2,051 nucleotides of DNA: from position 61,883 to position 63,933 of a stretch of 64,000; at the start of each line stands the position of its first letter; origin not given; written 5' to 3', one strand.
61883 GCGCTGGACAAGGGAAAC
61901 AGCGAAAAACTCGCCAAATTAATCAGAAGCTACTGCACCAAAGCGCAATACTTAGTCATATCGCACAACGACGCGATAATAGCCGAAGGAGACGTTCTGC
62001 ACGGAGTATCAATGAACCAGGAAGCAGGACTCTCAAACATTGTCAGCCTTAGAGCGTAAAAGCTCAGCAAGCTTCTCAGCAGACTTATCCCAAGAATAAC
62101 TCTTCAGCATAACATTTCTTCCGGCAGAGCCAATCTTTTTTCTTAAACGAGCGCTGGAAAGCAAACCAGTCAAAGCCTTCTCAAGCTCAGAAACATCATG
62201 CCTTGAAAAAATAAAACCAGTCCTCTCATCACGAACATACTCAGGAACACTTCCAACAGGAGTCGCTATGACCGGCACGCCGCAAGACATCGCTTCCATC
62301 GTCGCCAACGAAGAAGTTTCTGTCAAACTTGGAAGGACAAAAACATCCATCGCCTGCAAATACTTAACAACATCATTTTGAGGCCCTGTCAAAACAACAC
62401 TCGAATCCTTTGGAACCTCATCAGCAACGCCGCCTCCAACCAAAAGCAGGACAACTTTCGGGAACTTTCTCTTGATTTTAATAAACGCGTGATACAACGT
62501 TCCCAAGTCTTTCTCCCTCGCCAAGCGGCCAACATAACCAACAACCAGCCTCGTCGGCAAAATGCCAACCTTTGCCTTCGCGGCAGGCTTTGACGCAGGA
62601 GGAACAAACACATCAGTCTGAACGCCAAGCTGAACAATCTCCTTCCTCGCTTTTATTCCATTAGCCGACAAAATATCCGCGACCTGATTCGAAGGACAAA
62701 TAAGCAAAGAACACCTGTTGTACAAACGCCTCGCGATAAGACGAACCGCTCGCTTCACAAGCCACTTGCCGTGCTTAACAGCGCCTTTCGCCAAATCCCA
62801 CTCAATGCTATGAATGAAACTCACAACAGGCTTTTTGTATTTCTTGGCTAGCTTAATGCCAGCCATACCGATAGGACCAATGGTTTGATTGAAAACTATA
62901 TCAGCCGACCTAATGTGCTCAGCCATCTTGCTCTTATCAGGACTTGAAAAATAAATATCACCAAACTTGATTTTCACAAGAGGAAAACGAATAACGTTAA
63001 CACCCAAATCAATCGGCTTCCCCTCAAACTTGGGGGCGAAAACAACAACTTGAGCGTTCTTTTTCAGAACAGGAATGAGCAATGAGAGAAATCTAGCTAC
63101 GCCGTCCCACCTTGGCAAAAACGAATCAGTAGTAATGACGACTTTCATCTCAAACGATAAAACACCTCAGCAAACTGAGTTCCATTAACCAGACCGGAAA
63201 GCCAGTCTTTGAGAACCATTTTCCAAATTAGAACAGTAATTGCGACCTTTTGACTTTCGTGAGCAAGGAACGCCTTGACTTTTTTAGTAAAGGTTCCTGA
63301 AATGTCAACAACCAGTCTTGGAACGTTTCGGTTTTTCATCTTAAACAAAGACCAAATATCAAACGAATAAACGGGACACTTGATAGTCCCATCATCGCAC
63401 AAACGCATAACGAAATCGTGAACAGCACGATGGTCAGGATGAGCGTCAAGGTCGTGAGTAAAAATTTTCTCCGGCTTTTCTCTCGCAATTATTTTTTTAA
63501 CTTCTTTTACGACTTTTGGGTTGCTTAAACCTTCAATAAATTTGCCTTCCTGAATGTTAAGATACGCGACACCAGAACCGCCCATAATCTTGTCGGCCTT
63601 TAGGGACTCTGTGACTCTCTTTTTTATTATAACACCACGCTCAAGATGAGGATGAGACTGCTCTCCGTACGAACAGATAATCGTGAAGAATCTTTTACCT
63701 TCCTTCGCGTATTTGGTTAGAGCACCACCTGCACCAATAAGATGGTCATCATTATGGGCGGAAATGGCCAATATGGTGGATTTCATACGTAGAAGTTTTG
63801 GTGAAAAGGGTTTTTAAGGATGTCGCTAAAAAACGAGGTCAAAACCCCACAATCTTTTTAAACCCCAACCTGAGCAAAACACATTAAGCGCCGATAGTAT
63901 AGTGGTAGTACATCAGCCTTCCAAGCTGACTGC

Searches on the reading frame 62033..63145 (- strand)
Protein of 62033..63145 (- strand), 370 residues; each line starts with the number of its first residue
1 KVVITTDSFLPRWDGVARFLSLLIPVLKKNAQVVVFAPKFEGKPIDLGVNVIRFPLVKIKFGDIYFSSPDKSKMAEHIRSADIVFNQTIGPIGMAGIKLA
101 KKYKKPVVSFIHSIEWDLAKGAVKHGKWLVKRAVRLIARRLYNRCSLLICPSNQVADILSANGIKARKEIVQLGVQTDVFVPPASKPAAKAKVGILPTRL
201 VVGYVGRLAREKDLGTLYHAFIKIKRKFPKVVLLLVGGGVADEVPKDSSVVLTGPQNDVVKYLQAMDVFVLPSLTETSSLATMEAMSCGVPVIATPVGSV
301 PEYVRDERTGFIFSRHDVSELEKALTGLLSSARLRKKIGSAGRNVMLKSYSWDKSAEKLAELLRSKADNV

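Call 81: search_protein_families(library=pfam, proteins=[window:62033-63145:-], max_evalue=0.01)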
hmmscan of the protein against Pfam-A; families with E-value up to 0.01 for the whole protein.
window:62033-63145:- (370 aa): 6 families
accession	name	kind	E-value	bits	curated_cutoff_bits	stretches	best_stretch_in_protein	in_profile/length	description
PF00534.26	Glycos_transf_1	-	1.8e-32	112.7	26.4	1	187-344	3-171/172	Glycosyl transferases group 1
PF13692.12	Glyco_trans_1_4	-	2.4e-32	112.6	27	1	201-330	3-141/142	Glycosyl transferases group 1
PF13439.12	Glyco_transf_4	-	1.5e-20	74.4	28.5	1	14-178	2-169/170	Glycosyltransferase Family 4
PF13579.12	Glyco_trans_4_4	-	1.2e-10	42.4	29.7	1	27-168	14-151/158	Glycosyl transferase 4-like domain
PF13524.12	Glyco_trans_1_2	-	1.7e-09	38.2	25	1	256-360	37-143/144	Glycosyl transferase-like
PF20706.3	GT4-conflict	-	0.00011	21.7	26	1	256-358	272-384/385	Family 4 Glycosyltransferase in conflict systems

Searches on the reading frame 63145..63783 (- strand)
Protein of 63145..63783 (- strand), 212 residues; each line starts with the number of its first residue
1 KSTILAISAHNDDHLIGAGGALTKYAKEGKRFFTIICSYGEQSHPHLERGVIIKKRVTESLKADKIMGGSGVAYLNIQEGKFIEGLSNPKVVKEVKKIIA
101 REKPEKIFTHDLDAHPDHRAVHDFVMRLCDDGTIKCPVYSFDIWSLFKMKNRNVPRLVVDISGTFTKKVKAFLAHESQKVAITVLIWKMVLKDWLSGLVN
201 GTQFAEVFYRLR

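Call 81: search_protein_families(library=pfam, proteins=[window:63145-63783:-], max_evalue=0.01)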
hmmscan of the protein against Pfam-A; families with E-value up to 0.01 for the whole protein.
window:63145-63783:- (212 aa): 1 family
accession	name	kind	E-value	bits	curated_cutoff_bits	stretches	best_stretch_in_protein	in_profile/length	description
PF02585.22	PIG-L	-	6.1e-21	75.7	28.2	1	5-128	1-128/129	GlcNAc-PI de-N-acetylase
